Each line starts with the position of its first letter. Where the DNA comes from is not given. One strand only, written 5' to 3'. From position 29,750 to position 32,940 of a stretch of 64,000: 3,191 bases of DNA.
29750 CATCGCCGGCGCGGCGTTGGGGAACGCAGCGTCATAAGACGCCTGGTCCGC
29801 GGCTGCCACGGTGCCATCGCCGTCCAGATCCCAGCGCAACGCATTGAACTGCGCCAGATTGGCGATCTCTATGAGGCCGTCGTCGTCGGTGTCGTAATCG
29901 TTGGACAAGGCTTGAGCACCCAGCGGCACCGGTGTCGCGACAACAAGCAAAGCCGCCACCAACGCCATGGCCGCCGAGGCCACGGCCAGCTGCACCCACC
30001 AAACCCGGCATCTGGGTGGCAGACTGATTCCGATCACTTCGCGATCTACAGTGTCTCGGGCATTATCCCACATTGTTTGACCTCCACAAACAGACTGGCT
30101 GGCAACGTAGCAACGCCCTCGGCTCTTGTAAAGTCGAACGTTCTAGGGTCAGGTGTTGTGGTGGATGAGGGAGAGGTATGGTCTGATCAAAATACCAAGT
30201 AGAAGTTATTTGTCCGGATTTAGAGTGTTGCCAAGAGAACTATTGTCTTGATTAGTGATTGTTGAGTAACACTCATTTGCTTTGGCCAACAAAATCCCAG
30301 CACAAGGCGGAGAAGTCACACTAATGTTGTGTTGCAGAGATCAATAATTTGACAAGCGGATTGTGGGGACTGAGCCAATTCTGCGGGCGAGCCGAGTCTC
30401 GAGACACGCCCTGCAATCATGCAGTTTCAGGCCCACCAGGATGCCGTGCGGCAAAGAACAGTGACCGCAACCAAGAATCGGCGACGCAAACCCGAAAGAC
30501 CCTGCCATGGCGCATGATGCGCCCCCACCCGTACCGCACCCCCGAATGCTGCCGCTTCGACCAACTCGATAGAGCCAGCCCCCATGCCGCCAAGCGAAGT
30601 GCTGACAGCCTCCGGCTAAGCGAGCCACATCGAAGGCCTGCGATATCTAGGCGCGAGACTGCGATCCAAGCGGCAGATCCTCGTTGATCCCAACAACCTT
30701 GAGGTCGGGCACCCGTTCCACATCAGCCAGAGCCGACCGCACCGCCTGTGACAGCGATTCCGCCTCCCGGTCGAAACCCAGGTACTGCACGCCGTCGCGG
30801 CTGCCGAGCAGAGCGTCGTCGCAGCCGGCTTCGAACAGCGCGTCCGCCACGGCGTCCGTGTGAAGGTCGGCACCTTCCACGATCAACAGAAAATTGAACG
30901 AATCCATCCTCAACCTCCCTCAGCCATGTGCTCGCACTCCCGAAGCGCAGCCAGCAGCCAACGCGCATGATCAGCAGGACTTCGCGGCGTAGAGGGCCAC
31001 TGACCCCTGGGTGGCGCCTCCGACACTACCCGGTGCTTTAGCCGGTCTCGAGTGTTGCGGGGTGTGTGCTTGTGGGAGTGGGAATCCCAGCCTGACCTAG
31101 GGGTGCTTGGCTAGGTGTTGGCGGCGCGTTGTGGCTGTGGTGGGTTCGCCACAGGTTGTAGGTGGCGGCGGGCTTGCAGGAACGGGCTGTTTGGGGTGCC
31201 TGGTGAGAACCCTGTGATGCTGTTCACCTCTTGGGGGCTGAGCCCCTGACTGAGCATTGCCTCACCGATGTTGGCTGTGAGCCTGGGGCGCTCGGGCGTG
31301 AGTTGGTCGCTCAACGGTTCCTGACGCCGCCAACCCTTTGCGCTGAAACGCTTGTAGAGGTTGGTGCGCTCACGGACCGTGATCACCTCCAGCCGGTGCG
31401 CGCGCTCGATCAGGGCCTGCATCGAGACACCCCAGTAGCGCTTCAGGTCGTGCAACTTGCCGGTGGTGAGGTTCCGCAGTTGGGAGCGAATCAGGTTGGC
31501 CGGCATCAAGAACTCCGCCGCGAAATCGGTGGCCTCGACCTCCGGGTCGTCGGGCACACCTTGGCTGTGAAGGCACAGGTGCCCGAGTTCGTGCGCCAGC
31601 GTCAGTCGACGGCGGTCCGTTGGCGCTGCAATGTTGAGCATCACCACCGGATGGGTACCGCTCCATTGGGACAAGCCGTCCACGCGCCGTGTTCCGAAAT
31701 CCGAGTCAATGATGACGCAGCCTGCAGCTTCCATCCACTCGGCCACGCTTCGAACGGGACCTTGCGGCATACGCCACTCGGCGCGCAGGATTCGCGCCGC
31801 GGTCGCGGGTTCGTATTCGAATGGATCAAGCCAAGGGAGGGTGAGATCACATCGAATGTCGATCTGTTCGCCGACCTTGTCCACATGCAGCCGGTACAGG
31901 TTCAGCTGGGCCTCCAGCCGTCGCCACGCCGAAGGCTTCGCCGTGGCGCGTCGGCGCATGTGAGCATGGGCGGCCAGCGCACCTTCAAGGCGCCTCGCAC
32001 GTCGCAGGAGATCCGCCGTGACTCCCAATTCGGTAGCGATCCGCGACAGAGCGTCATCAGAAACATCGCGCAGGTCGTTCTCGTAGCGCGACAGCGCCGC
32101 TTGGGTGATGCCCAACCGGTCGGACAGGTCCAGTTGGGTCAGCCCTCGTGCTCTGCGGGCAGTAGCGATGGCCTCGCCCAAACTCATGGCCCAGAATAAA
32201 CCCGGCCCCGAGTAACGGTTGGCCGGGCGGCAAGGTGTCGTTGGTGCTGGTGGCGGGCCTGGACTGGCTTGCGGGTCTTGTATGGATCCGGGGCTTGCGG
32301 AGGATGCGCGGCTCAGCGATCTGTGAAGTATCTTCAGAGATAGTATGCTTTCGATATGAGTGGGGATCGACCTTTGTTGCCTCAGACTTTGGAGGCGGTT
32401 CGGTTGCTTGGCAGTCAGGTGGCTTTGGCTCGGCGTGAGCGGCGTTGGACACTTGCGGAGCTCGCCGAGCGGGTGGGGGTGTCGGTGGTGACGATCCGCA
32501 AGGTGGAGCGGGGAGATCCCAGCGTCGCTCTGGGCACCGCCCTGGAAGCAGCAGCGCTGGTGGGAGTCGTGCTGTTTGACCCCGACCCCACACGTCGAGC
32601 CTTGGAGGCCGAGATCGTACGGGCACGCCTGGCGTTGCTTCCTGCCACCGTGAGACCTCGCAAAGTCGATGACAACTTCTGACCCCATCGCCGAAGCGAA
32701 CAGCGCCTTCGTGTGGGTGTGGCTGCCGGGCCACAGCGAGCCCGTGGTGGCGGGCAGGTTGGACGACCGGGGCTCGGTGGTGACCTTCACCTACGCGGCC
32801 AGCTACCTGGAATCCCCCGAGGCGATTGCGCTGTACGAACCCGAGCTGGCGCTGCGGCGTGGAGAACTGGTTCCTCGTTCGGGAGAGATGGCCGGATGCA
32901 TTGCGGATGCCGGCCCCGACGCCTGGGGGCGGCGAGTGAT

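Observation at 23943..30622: ~111-nt direct repeats (ligase 3' end and a frameshifted copy) bracket the giant-protein gene: signature of site-specific insertion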

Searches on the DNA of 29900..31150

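Call 69: search_rna_families(source=window, start=29900, end=31150, threshold=evalue, max_evalue=1)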
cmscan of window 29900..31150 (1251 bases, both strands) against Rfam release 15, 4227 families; matches with E-value up to 1: 0.
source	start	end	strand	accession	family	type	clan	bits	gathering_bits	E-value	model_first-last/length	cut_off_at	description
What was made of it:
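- Tried and rejected: There were no Rfam hits in 29900-31150 (call 69).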

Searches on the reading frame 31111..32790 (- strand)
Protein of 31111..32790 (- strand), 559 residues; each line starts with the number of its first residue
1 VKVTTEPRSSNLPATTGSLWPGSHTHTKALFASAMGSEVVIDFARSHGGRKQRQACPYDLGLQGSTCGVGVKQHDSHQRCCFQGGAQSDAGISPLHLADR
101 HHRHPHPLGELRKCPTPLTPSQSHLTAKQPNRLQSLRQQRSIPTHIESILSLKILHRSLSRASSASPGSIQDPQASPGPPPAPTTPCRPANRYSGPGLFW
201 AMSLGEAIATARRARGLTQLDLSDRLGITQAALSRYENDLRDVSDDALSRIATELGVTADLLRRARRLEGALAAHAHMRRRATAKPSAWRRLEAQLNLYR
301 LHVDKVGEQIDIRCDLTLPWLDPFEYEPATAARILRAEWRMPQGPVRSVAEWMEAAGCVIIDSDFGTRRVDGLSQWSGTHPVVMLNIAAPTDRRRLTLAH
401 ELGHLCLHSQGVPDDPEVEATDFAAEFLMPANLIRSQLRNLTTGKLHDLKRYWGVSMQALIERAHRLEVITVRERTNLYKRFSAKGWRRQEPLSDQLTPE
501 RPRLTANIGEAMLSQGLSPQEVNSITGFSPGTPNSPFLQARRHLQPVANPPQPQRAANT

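Call 6: search_protein_families(library=pfam, proteins=[window:31111-32790:-])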
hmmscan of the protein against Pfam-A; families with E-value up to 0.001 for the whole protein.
window:31111-32790:- (559 aa): 6 families
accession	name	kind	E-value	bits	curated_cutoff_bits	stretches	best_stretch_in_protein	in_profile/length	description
PF06114.19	Peptidase_M78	-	6.8e-19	68.3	22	1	354-464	2-122/123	IrrE N-terminal-like domain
PF01381.28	HTH_3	-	1.6e-13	50.9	23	1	208-262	1-55/55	Helix-turn-helix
PF13560.12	HTH_31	-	2.2e-08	34.7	27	1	204-264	2-63/64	Helix-turn-helix domain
PF12844.13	HTH_19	-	4.4e-07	30.2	30.2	1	205-262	1-58/64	Helix-turn-helix domain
PF13744.12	HTH_37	-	5.2e-06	26.6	27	1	203-260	18-76/80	Helix-turn-helix domain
PF13443.12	HTH_26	-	0.00011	22.8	22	1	214-258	8-53/63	Cro/C1-type HTH DNA-binding domain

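Call 38: search_protein_families(library=padloc, proteins=[window:31111-32790:-], max_evalue=0.01)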
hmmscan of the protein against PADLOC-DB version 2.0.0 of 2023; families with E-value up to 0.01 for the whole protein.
window:31111-32790:- (559 aa): 24 families
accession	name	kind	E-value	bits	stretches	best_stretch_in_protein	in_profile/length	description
PDLC03949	RmrA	-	7e-51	171.2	1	208-523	7-319/363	-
PDLC03951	RmrA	-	1.5e-50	170.3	1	207-515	12-333/400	-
PDLC03948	RmrA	-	1.2e-48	164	1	206-513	11-335/397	-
PDLC03955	RmrA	-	3e-48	162.9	1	206-522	23-342/371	-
PDLC03954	RmrA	-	6.9e-47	158.2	1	205-527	12-351/380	-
PDLC03947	RmrA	-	5.3e-46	155.2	1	204-506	12-329/383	-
PDLC03952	RmrA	-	8.2e-44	148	1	207-529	26-367/395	-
PDLC03956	RmrA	-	1.1e-43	147.9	1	205-517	10-336/399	-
PDLC03953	RmrA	-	5.8e-43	145.5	1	202-507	4-321/373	-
PDLC03944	RmrA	-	5.1e-38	129.1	1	205-504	8-320/384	-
PDLC03946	RmrA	-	5.7e-36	122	1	207-508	6-306/357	-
PDLC03945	RmrA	-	6.6e-29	99.2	1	353-515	166-341/394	-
PDLC03950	RmrA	-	1.9e-27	94.3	1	208-493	7-304/369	-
PDLC03943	RmrA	-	1.6e-23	81.4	1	209-507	8-312/370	-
PDLC04141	capP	-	1.4e-14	52.2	1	368-466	41-152/242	capP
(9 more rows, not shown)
